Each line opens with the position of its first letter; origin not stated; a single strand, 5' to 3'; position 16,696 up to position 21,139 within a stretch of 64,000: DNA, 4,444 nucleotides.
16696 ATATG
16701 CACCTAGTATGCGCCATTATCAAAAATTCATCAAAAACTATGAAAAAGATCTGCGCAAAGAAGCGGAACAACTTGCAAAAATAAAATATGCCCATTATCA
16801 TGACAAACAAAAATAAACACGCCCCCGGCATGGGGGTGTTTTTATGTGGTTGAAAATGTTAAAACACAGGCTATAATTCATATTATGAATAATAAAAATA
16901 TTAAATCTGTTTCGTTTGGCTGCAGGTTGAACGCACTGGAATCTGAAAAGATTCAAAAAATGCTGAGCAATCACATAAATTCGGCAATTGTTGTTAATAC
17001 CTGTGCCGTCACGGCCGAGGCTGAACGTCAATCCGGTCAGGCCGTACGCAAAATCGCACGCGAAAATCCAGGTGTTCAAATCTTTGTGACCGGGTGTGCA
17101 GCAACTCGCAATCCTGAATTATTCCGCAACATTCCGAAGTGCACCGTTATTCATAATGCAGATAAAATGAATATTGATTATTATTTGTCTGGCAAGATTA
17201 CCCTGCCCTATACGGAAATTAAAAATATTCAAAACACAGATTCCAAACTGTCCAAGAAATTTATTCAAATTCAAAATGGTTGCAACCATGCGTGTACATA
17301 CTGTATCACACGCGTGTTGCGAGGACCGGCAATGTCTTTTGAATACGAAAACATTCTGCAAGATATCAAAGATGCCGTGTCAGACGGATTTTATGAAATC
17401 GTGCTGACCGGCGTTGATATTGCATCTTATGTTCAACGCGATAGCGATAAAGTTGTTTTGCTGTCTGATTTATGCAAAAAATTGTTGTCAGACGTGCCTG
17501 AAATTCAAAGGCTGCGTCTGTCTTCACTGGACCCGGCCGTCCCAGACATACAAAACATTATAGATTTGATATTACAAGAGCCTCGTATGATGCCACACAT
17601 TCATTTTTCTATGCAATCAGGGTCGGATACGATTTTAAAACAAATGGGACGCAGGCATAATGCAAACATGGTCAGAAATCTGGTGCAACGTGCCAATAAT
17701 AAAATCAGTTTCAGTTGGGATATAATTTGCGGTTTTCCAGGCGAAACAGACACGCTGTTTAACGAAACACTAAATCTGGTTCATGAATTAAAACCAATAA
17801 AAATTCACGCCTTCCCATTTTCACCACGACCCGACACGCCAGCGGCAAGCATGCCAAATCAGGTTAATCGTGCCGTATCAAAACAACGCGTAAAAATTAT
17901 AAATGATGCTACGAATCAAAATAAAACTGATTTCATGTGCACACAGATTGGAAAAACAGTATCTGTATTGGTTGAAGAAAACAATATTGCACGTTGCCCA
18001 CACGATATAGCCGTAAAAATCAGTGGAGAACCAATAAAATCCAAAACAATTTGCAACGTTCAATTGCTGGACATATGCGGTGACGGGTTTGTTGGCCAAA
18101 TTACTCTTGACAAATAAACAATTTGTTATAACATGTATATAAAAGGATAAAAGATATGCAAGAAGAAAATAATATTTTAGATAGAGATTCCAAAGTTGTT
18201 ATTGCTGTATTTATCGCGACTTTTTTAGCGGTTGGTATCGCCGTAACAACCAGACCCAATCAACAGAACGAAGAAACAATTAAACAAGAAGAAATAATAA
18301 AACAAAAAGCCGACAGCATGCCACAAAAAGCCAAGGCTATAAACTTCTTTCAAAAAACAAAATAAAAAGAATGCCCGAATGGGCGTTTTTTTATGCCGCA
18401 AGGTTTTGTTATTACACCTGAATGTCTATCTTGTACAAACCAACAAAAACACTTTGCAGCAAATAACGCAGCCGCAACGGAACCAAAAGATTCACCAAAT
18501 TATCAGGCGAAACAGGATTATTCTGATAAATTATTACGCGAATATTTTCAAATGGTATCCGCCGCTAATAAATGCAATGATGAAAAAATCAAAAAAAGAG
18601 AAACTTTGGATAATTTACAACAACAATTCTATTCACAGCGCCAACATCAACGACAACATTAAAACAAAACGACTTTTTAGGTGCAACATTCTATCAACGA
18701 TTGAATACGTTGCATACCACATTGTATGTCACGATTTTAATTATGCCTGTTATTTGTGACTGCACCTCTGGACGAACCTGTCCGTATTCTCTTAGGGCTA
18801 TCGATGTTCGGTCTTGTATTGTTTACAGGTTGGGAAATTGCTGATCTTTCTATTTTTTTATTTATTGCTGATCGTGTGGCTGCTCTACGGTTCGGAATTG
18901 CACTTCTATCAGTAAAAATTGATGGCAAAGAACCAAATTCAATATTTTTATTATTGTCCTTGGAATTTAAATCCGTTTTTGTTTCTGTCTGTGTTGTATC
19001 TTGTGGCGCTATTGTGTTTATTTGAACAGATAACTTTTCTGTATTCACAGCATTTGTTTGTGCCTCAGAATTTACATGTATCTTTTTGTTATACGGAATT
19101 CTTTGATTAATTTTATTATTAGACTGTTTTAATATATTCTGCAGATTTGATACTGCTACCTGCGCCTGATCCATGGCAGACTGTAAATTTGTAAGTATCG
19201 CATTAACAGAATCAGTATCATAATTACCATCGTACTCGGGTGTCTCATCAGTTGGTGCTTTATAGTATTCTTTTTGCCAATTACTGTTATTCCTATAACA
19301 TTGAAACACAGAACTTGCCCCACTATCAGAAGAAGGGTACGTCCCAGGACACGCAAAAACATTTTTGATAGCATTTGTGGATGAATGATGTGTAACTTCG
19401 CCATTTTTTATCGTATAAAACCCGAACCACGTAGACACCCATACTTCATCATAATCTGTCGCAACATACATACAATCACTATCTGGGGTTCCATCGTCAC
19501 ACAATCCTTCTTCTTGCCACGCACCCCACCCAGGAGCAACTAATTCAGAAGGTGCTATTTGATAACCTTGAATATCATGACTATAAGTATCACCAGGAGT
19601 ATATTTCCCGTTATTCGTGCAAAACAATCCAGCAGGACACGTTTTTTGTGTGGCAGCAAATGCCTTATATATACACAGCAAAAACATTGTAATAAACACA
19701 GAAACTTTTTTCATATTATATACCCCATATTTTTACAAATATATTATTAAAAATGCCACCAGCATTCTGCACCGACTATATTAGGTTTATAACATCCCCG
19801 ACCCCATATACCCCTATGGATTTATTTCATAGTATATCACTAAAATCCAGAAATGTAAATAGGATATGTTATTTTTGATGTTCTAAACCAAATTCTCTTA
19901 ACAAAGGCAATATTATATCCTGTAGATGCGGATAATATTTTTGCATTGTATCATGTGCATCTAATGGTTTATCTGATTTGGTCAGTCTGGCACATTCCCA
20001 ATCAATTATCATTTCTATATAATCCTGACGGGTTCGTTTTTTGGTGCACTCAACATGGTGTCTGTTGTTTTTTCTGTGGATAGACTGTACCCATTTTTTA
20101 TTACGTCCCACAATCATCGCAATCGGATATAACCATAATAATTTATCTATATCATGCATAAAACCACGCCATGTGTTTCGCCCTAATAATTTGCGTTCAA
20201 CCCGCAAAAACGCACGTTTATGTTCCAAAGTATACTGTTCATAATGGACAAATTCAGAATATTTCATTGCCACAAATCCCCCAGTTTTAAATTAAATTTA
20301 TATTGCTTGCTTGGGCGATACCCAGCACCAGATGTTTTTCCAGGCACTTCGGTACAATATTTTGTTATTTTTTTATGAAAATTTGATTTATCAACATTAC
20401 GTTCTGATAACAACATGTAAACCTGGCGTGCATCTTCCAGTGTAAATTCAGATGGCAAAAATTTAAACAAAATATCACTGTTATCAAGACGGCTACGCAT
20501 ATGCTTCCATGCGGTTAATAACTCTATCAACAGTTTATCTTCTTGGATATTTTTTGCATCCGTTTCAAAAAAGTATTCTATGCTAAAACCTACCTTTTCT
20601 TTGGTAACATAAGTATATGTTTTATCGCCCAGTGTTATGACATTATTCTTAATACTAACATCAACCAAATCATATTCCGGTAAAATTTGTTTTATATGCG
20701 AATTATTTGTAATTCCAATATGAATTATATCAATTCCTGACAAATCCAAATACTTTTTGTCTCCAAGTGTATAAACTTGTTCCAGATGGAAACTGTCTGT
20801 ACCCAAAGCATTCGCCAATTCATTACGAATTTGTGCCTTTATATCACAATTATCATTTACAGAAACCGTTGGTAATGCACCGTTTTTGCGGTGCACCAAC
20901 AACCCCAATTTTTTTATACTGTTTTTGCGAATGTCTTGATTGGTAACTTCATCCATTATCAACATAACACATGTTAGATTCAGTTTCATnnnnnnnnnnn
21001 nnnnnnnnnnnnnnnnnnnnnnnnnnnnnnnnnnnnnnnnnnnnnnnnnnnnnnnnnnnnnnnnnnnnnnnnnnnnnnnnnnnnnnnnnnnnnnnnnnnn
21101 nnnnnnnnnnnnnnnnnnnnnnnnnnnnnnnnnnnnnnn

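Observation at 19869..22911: Tightly coupled operon of PnuC, NDT-like protein, radical SAM enzyme, NrtR-like regulator and HD-like protein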

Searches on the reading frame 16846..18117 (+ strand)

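Call 98: search_protein_families(library=pfam, proteins=[window:16846-18117:+], max_evalue=0.0001)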
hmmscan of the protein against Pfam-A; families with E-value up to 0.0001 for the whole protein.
window:16846-18117:+ (423 aa): 2 families
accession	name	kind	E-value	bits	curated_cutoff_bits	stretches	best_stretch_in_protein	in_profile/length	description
PF04055.27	Radical_SAM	-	1.5e-21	77.7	29.5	1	140-311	1-165/166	Radical SAM superfamily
PF00919.26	UPF0004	-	8.8e-14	51.7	27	1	22-96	5-89/98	Uncharacterized protein family UPF0004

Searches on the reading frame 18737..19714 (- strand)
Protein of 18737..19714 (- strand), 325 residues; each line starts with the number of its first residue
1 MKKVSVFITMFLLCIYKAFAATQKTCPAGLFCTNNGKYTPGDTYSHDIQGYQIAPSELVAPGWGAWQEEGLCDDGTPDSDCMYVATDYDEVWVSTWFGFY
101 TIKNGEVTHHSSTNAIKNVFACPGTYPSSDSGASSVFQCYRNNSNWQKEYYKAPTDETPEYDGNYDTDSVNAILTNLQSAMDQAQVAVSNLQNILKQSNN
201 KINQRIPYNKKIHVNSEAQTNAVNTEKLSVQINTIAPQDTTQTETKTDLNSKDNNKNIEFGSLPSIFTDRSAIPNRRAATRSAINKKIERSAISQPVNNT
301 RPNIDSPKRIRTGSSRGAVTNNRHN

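Call 3: search_protein_families(library=pfam, proteins=[window:18737-19714:-], max_evalue=0.1)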
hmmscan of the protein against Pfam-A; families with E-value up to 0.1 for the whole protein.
window:18737-19714:- (325 aa): 1 family
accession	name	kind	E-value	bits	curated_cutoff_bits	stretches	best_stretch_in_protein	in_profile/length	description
PF16526.10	CLZ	-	0.038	14.8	26.7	1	164-206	23-65/71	C-terminal leucine zipper domain of cyclic nucleotide-gated channels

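Call 4: search_protein_families(library=ncbifam, proteins=[window:18737-19714:-], max_evalue=0.1)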
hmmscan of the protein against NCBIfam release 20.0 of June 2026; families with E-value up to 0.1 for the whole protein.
window:18737-19714:- (325 aa): 0 families

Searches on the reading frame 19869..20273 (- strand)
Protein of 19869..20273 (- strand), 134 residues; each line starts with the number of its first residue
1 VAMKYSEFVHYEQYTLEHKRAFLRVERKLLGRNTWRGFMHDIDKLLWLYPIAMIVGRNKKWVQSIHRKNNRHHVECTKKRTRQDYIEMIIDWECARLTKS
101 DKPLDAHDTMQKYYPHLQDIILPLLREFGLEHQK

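Call 3: search_protein_families(library=pfam, proteins=[window:19869-20273:-], max_evalue=0.1)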
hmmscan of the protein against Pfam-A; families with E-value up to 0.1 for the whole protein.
window:19869-20273:- (134 aa): 2 families
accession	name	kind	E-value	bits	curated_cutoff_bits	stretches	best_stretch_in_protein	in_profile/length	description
PF18907.5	DUF5662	-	4.9e-09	36.4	27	2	65-108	77-131/156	Family of unknown function (DUF5662)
PF08519.17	RFC1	-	0.07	13.6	23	1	56-114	56-115/158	Replication factor RFC1 C terminal domain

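Call 4: search_protein_families(library=ncbifam, proteins=[window:19869-20273:-], max_evalue=0.1)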
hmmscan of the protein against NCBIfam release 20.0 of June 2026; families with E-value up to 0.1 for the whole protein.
window:19869-20273:- (134 aa): 0 families

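Call 5: search_protein_families(library=padloc, proteins=[window:19869-20273:-], max_evalue=0.1)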
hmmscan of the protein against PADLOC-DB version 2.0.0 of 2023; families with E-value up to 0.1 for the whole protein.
window:19869-20273:- (134 aa): 0 families

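Call 6: search_protein_families(library=phrogs, proteins=[window:19869-20273:-], max_evalue=0.1)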
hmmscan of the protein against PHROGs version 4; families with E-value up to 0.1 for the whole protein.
window:19869-20273:- (134 aa): 0 families

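Call 11: search_solved_structures(query=window:19869-20273:-, max_evalue=10, show_alignments=2)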
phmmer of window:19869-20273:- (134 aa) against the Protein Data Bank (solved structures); distinct sequences matched with E-value up to 10: 2.
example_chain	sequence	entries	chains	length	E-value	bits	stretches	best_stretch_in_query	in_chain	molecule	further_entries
7qri_A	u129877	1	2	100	0.28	14.5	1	67-97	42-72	Tryptophan 5-hydroxylase 2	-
7uw9_P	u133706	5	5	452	0.51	13.6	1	12-103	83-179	V-type proton ATPase subunit H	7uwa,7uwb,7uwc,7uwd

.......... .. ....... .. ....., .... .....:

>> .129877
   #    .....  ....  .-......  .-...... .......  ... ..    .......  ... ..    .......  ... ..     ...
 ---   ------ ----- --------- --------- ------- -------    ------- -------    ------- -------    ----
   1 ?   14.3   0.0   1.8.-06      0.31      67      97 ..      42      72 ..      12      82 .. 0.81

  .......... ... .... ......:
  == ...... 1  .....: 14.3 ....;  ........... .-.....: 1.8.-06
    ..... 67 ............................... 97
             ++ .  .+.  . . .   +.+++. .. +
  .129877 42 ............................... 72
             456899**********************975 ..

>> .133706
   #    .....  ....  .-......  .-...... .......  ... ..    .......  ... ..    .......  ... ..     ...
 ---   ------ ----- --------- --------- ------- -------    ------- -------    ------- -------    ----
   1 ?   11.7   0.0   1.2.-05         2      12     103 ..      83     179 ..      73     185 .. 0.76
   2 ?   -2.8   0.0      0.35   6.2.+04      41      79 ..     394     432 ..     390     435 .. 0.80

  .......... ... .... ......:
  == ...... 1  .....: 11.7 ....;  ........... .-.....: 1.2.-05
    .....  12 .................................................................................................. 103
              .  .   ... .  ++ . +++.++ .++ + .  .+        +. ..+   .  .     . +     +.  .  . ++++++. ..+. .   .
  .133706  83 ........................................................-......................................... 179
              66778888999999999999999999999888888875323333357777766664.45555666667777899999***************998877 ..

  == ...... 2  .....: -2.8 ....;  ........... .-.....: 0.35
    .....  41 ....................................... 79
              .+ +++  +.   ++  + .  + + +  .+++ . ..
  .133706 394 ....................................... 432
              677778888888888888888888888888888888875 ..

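Call 76: search_solved_structures(query=A6, max_evalue=10)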
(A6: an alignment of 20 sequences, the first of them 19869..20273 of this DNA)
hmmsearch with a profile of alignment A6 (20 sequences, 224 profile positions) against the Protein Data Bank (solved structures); distinct sequences matched with E-value up to 10: 4.
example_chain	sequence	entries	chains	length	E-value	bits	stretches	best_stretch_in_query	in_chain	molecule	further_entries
6xyw_Bs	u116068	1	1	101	0.09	15.9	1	25-76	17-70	Ribosomal protein S21 family protein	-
9evs_S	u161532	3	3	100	0.19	14.8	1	36-76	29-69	bS21m | Ribosomal protein S21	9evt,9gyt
5c8j_I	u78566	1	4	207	0.33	14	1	109-200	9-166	Protein MJ0480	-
6yej_A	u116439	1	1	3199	1.2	12.2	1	101-176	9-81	Huntingtin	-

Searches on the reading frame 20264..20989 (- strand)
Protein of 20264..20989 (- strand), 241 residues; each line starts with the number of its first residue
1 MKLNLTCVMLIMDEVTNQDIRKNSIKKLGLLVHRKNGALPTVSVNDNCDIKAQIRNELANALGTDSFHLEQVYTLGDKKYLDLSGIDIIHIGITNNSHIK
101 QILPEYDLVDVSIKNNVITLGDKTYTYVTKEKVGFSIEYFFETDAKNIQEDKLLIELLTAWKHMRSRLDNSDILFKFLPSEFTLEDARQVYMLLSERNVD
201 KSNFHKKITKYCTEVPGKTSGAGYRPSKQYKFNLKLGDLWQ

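Call 3: search_protein_families(library=pfam, proteins=[window:20264-20989:-], max_evalue=0.1)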
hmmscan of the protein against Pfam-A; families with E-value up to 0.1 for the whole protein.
window:20264-20989:- (241 aa): 2 families
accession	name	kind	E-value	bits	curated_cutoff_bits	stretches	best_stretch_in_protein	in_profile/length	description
PF21906.2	NrtR_WHD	-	5.3e-13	49.4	27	1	175-232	2-61/61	NrtR DNA-binding winged helix domain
PF19368.5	AraR_C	-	6.4e-07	30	23.8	1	171-233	2-67/82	AraR C-terminal winged HTH domain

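Call 4: search_protein_families(library=ncbifam, proteins=[window:20264-20989:-], max_evalue=0.1)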
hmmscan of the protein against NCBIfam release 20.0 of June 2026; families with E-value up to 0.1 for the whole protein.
window:20264-20989:- (241 aa): 1 family
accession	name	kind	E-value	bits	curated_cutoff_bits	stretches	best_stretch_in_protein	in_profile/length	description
NF050029.2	TransRepNtr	equivalog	1.1e-05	25.1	400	1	160-235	152-228/245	ADPR responsive transcriptional repressor NtrR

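Call 5: search_protein_families(library=padloc, proteins=[window:20264-20989:-], max_evalue=0.1)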
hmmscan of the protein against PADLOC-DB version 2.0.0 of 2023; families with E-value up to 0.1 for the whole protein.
window:20264-20989:- (241 aa): 0 families

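Call 6: search_protein_families(library=phrogs, proteins=[window:20264-20989:-], max_evalue=0.1)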
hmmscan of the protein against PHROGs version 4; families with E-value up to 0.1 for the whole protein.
window:20264-20989:- (241 aa): 1 family
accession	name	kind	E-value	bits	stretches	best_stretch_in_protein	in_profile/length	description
phrog_1198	-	other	0.0008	20.2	1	146-238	160-252/253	MutT/NUDIX hydrolase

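Call 10: search_solved_structures(query=window:20264-20989:-, max_evalue=10, show_alignments=2)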
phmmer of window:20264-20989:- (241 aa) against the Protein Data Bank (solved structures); distinct sequences matched with E-value up to 10: 3.
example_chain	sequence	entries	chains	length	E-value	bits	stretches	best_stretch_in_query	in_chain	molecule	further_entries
2fml_A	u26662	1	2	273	8.6e-05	25.4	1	158-233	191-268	MutT/nudix family protein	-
5bs6_A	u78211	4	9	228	0.054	16.2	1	162-235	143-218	transcriptional regulator AraR | transcriptional factor AraR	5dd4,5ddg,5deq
7q91_A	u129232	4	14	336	0.7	12.6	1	158-234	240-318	NADQ transcription factor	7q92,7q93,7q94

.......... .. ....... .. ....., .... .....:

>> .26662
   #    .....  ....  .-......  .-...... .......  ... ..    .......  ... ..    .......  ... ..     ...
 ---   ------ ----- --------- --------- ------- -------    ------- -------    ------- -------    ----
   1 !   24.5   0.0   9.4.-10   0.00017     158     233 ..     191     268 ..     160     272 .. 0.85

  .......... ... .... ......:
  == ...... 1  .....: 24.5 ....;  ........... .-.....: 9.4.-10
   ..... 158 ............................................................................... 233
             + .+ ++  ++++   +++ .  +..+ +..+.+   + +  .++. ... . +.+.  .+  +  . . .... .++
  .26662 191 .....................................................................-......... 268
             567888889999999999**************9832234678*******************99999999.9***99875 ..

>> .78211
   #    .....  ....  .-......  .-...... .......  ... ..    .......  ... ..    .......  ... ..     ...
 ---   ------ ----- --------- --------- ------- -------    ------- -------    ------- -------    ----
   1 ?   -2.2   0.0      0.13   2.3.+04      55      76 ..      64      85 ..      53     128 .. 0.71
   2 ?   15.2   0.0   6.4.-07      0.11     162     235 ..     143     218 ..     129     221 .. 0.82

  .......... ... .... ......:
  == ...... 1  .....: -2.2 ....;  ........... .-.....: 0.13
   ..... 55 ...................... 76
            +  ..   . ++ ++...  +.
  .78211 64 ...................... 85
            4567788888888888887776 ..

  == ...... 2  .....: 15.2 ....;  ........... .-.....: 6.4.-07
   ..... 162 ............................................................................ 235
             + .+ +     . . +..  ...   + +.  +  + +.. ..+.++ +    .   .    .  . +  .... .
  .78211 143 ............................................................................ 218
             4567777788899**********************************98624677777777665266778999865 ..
